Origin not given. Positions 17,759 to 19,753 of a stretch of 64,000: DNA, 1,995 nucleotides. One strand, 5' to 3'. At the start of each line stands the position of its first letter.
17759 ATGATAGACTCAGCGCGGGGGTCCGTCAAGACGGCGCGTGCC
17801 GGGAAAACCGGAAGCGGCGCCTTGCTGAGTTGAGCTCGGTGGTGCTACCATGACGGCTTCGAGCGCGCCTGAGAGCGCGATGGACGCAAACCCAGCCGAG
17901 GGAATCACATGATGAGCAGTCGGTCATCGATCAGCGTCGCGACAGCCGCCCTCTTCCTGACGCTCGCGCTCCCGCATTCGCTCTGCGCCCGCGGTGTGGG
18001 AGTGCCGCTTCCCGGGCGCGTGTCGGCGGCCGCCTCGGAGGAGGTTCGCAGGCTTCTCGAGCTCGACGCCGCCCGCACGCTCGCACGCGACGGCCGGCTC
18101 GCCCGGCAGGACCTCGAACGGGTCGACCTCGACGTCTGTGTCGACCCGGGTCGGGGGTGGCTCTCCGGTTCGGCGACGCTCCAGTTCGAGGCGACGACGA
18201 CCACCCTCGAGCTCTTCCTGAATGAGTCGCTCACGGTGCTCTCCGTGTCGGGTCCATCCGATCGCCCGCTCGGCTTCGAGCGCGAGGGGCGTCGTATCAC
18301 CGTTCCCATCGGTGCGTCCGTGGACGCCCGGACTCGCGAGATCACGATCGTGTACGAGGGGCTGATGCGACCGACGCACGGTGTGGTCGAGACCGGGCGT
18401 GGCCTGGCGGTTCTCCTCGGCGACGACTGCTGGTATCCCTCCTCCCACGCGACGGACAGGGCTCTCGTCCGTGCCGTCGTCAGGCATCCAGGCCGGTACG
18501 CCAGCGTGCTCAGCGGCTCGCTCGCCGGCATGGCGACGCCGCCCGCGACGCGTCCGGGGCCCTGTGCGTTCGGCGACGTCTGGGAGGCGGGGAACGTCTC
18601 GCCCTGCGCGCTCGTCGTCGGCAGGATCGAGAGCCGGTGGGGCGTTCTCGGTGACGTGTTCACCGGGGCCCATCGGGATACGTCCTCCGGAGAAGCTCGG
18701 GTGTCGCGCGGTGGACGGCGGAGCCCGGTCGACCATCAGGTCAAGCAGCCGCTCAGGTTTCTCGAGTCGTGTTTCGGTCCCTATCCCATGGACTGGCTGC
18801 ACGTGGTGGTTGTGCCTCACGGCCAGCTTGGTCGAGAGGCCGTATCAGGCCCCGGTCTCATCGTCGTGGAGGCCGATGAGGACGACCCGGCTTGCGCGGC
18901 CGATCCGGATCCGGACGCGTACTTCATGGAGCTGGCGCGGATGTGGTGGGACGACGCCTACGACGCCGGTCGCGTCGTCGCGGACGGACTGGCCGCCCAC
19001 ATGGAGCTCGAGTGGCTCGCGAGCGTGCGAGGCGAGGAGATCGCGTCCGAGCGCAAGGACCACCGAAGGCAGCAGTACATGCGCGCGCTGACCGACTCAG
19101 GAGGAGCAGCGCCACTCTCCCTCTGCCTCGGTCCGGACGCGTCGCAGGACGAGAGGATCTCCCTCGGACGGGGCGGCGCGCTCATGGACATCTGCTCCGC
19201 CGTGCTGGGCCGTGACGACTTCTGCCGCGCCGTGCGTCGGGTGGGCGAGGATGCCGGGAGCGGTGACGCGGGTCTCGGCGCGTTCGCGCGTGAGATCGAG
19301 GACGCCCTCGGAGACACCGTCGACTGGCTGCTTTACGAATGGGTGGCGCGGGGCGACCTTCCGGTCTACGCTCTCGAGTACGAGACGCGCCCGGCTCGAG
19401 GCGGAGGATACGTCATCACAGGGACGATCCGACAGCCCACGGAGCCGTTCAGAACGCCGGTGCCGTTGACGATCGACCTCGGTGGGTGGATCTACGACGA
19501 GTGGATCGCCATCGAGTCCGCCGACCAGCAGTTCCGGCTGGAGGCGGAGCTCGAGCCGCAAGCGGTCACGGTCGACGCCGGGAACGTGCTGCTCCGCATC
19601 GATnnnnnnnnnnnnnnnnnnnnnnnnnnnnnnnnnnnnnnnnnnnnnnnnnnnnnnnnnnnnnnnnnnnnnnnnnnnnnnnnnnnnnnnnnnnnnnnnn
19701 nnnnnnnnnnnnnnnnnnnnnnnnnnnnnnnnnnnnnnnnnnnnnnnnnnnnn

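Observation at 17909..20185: M1-aminopeptidase-like secreted protein whose zinc-binding HExxH is replaced (MELAR), fused to a TPR domain: a probable pseudo-peptidase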

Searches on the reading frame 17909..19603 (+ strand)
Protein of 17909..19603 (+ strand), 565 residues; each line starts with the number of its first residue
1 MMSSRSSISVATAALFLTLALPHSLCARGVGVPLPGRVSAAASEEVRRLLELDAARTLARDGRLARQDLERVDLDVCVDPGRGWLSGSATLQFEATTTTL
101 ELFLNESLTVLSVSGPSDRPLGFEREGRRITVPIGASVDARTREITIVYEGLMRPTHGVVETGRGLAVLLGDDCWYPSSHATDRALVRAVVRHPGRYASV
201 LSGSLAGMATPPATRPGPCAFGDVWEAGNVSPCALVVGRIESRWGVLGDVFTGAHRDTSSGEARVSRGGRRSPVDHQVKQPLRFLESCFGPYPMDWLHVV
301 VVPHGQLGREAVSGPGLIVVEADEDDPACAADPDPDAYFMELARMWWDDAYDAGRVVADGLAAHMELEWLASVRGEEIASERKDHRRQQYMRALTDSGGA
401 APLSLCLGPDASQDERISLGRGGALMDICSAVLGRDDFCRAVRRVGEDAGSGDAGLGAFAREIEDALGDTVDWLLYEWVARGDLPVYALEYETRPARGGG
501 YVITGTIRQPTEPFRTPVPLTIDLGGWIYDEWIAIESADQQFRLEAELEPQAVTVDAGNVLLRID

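Call 6: find_homologous_proteins(query=window:17909-19603:+, max_evalue=0.001)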
Query window:17909-19603:+ (565 aa): 12 proteins with E <= 0.001 among 8000 candidates.
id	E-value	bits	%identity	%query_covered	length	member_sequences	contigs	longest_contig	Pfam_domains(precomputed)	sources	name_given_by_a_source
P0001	0.0e+0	1276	100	100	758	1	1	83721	PF14559.13,PF13431.13,PF23914.2,PF13414.13,PF13371.13,PF13432.13,PF13428.13,PF13429.13,PF13181.13,PF07719.24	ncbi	-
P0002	1.2e-206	706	56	99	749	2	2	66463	PF14559.13,PF13414.13,PF13424.13,PF13432.13,PF13428.13,PF13429.13,PF07719.24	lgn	-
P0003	5.2e-204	697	58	98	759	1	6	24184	PF14559.13,PF13431.13,PF13424.13,PF13432.13,PF13428.13,PF13429.13,PF07719.24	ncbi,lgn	-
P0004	6.3e-204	697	57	99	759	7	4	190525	PF14559.13,PF13424.13,PF13432.13,PF13428.13,PF07719.24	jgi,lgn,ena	-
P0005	1.2e-202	693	56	99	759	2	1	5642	PF14559.13,PF13414.13,PF00515.35,PF13424.13,PF13432.13,PF13428.13,PF13181.13,PF07719.24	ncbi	-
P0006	6.3e-202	690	56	99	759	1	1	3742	PF14559.13,PF13431.13,PF23914.2,PF13414.13,PF13424.13,PF13432.13,PF13428.13,PF13429.13,PF07719.24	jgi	-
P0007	3.0e-196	672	55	99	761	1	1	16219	PF14559.13,PF13431.13,PF23914.2,PF13414.13,PF13371.13,PF13424.13,PF13432.13,PF13428.13,PF07719.24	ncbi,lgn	-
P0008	1.3e-190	653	55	94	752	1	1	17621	PF14559.13,PF13431.13,PF23914.2,PF13414.13,PF13371.13,PF00515.35,PF13424.13,PF13432.13,PF13428.13,PF13429.13,PF07719.24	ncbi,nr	ncbi:tetratricopeptide repeat protein, partial [bacterium]|nr:tetratricopeptide repeat protein [bact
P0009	5.0e-179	615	52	95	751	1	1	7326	PF14559.13,PF13431.13,PF23914.2,PF13414.13,PF00515.35,PF13424.13,PF13432.13,PF13428.13,PF13181.13,PF07719.24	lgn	-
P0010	7.2e-102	360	38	98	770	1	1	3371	PF14559.13,PF13414.13,PF13428.13,PF13181.13,PF07719.24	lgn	-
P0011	2.0e-79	286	44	60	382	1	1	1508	-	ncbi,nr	ncbi:hypothetical protein KAW64_15770, partial [bacterium]|nr:hypothetical protein [bacterium]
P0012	5.0e-5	40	26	50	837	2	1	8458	PF17900.7,PF02985.29,PF03130.23,PF13646.13,PF01433.27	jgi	jgi:aminopeptidase N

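Call 7: search_solved_structures(query=window:17909-19603:+, max_evalue=10, show_alignments=3)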
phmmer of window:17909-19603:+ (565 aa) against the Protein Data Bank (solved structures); distinct sequences matched with E-value up to 10: 3.
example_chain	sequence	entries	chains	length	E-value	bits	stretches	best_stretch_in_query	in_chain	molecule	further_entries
2isj_A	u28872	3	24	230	0.12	14.2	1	366-452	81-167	BluB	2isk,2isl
1z1w_A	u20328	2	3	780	0.13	14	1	415-522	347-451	Tricorn protease interacting factor F3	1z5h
3q7j_A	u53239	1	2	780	0.15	13.8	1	415-522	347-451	Tricorn protease-interacting factor F3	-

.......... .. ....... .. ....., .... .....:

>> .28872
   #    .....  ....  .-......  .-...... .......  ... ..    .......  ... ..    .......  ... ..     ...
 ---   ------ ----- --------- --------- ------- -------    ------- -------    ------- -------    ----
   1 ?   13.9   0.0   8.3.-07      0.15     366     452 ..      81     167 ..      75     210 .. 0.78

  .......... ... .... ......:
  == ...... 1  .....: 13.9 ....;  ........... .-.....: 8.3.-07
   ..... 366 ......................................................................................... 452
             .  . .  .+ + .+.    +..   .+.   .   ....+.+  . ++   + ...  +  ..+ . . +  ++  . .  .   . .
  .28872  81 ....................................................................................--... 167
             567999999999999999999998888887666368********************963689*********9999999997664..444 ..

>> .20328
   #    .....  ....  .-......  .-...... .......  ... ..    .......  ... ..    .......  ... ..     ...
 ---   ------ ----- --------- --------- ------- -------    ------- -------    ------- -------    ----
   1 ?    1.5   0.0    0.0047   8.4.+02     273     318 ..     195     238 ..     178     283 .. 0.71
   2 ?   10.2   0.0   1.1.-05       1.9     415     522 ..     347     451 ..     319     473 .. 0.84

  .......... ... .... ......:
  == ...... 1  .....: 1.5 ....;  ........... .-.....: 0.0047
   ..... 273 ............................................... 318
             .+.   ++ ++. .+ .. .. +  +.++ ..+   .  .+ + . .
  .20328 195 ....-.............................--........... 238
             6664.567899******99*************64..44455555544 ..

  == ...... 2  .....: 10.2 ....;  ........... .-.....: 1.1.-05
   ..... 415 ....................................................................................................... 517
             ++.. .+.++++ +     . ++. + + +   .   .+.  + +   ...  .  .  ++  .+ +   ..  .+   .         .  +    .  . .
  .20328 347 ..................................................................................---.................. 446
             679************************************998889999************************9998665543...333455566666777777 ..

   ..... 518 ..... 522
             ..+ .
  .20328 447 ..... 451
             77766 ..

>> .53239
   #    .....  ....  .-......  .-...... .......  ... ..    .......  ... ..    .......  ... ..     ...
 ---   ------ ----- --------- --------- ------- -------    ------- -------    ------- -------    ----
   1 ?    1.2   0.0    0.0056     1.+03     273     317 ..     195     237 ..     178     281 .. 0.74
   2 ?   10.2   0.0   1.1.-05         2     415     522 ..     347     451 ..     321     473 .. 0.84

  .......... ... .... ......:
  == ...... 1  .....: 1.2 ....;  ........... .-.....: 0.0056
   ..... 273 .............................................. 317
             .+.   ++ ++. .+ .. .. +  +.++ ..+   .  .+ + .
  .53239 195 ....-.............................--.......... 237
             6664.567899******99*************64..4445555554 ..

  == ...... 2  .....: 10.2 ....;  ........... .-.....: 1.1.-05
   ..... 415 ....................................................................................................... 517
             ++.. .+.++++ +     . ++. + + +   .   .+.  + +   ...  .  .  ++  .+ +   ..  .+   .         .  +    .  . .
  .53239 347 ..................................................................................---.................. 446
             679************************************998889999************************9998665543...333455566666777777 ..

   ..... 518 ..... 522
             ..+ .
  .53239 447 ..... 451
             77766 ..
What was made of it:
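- Single-sequence phmmer against PDB gives only E 0.13 (call 7).
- Tried and rejected: Single-sequence phmmer against PDB gave only marginal M1 hits (E 0.13, call 7).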

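Call 11: search_solved_structures(query=A2, max_evalue=10, show_alignments=4)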
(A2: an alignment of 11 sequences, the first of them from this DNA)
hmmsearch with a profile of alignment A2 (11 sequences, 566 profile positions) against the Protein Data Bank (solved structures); distinct sequences matched with E-value up to 10: 19.
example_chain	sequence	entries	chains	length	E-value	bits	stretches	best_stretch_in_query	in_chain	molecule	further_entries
6a8z_A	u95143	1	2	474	0.00022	22.9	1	70-382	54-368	Zinc metalloprotease, putative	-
1z1w_A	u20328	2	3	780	0.0011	20.6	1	272-497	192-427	Tricorn protease interacting factor F3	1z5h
6iff_A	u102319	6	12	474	0.0011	20.6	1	70-382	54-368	Zinc metalloprotease | Zinc metalloprotease, putative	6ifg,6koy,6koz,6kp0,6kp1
3q7j_A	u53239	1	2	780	0.0017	20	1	273-497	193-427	Tricorn protease-interacting factor F3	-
5zi5_A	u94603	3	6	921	0.01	17.4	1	414-502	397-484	Aminopeptidase N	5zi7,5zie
5dll_A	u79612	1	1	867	0.23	12.9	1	277-490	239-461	Aminopeptidase N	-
4xn7_A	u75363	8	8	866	0.23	12.9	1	393-504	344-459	Aminopeptidase N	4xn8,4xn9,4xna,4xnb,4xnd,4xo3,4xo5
2dq6_A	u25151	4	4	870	0.23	12.9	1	393-504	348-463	Aminopeptidase N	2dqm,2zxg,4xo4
5yq1_A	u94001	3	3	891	0.24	12.8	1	393-504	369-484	Aminopeptidase N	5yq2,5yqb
3puu_A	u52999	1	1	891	0.24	12.8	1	393-504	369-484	Aminopeptidase N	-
2hpo_A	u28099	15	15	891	0.24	12.8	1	393-504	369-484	Aminopeptidase N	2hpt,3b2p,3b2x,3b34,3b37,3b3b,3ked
5yo1_A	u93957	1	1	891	0.25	12.8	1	393-504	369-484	Aminopeptidase N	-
4xmu_A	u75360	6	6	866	0.3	12.5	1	393-504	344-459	Aminopeptidase N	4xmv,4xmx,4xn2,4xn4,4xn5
4xmt_A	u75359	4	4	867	0.3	12.5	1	393-504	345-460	Aminopeptidase N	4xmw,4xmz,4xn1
4cj9_A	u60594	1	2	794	0.81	11.1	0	371-418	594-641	BURRH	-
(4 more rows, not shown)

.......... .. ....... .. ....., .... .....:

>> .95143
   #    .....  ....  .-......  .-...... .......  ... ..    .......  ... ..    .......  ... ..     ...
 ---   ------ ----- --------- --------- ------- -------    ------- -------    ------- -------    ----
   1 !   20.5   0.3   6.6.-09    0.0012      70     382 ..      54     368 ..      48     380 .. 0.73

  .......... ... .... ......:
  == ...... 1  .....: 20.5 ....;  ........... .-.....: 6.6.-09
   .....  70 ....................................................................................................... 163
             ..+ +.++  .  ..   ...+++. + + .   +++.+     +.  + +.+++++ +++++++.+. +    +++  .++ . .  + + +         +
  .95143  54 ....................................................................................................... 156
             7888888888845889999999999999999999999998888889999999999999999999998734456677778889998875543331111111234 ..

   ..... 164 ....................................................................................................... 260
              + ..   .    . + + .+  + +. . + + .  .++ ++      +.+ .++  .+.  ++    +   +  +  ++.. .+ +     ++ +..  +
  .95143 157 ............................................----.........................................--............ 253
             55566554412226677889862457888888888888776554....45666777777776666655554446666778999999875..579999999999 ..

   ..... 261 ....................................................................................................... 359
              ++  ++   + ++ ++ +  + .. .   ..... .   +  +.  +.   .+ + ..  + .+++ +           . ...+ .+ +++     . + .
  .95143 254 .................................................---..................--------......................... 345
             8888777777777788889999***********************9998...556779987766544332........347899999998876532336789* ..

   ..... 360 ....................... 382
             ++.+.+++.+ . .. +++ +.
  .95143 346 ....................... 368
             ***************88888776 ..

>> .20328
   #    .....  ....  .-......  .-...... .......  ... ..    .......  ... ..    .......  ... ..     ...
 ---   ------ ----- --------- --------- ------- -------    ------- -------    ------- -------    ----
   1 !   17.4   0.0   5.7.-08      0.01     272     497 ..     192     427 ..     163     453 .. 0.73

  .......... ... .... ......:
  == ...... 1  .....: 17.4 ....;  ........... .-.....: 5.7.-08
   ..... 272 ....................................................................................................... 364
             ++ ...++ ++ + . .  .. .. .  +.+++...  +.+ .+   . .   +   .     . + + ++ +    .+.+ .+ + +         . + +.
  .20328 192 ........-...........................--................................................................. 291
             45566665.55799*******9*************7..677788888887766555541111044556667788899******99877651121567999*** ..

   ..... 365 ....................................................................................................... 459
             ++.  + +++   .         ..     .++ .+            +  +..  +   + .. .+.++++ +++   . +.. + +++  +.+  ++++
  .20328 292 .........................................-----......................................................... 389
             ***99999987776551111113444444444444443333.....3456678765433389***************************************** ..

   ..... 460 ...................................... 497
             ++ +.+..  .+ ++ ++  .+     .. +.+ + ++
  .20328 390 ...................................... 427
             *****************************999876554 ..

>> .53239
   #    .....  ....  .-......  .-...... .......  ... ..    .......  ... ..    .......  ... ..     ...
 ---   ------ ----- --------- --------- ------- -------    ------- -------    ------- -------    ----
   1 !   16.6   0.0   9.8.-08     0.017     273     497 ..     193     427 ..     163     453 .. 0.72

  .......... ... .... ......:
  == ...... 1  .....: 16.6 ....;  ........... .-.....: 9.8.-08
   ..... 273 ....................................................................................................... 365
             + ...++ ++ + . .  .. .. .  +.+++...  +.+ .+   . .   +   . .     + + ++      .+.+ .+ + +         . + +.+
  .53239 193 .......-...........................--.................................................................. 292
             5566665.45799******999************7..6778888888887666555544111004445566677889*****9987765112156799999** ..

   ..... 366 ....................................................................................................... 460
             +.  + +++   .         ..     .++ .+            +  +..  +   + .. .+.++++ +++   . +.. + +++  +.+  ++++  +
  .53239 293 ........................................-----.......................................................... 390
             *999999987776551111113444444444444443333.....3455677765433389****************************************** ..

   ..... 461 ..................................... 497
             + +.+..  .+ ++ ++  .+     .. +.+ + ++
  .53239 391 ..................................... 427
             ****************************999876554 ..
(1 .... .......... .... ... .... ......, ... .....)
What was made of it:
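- On M1 peptidase family (MEROPS M1 / Pfam PF01433+PF17900), as a homologous fold: Profile against PDB: 6a8z E 2.2e-4, F3 1.1e-3 (call 11).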

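Call 15: find_related_loci(query=A2, collection=genome_contigs, flank=10000)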
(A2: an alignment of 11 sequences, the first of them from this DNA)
Query A2 (565 aa) in genome_contigs; peptide patterns used: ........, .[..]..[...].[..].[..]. (x = any residue, [..] = any of these).
30 stretches matched a pattern; 10 encode a relative of the query (tblastn E <= 1e-3); 9 distinct loci.
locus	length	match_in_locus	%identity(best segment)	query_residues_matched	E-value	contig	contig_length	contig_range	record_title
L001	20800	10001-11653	58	12-565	0e+0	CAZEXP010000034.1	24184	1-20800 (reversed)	MAG TPA_asm: uncultured bacterium isolate binchicken_co171_66 genome assembly, contig: NODE_223_length_24184_cov_21.3934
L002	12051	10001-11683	57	5-565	0e+0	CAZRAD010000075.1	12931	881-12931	MAG TPA_asm: uncultured bacterium isolate binchicken_co334_58 genome assembly, contig: NODE_8705_length_12931_cov_6.3903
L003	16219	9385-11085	55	4-565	0e+0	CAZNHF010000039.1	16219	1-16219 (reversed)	MAG TPA_asm: uncultured bacterium isolate binchicken_co109_8 genome assembly, contig: NODE_652_length_16219_cov_8.942527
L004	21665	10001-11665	56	8-565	0e+0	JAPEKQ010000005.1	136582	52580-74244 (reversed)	MAG: bacterium isolate MAG173-P120 NODE_5_length_136582_cov_145.755906, whole genome shotgun sequence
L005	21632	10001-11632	47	31-565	2e-150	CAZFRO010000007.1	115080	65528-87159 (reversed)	MAG TPA_asm: uncultured bacterium isolate SRP077602_co1_312 genome assembly, contig: NODE_266_length_115080_cov_60.86529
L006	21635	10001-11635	46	30-565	1e-144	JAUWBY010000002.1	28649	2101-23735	MAG: Candidatus Eisenbacteria bacterium isolate CSMAG_2124 CSMAG_2124_k141_442181_length_28649_cov_9.9931, whole genome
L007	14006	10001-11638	46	30-565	9e-141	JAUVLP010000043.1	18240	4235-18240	MAG: Candidatus Eisenbacteria bacterium isolate CSMAG_509 CSMAG_509_k141_502824_length_18240_cov_12.9894, whole genome s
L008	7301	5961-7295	43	31-465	2e-104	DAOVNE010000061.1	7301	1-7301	MAG TPA_asm: Candidatus Eisenbacteria bacterium isolate CSMAG_1489 CSMAG_1489_k141_2365607_length_7301_cov_22.0000, whol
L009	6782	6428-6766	42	31-140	3e-17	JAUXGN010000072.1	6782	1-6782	MAG: Candidatus Eisenbacteria bacterium isolate CSMAG_2930 CSMAG_2930_k117_1411075_length_6782_cov_29.9565, whole genome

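Call 24: search_protein_representatives(alignment_id=A2)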
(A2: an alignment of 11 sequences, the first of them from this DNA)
Query: 11 sequences, 566 profile positions. Proteins with E-value up to 0.001 (for the whole library): 4875; up to 1e-10: 962; up to 1e-30: 22. The best 150 are listed.
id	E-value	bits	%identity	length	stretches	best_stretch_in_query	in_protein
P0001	2.4e-274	927.4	-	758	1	4-566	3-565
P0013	2.0e-225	765.9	-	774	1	9-566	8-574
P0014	3.1e-203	692.6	-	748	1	11-566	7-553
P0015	2.3e-173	594.0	-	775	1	32-566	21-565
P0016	2.0e-170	584.3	-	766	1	20-566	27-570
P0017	1.8e-167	574.5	-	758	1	38-566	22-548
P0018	2.4e-165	567.5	-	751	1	19-566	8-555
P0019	6.0e-165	566.2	-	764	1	21-566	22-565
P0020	1.1e-160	552.2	-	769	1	15-564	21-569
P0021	1.3e-160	551.9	-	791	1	41-566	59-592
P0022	1.3e-157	542.0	-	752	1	33-565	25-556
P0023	1.7e-147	508.6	-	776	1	12-566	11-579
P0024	3.3e-146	504.4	-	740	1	14-566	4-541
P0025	1.6e-145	502.1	-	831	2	277-566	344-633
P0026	6.2e-141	486.9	-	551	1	32-563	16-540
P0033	6.9e-31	123.6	-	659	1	69-560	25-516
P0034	4.0e-28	114.5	-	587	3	359-559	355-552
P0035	1.7e-27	112.4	-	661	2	284-560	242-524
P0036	1.8e-27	112.4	-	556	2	282-559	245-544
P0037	1.8e-27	112.4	-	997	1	72-524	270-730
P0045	3.0e-26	108.3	-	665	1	70-558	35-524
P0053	1.0e-24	103.3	-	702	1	74-559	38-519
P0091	5.7e-21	90.9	-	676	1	70-562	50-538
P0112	7.9e-20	87.1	-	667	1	66-562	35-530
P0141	8.1e-19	83.8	-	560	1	70-521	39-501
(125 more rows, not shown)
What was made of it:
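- The exhaustive HMM search links the family (E<1e-36) to thousands of proteins at E 1e-31 to 1e-18 (call 24).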
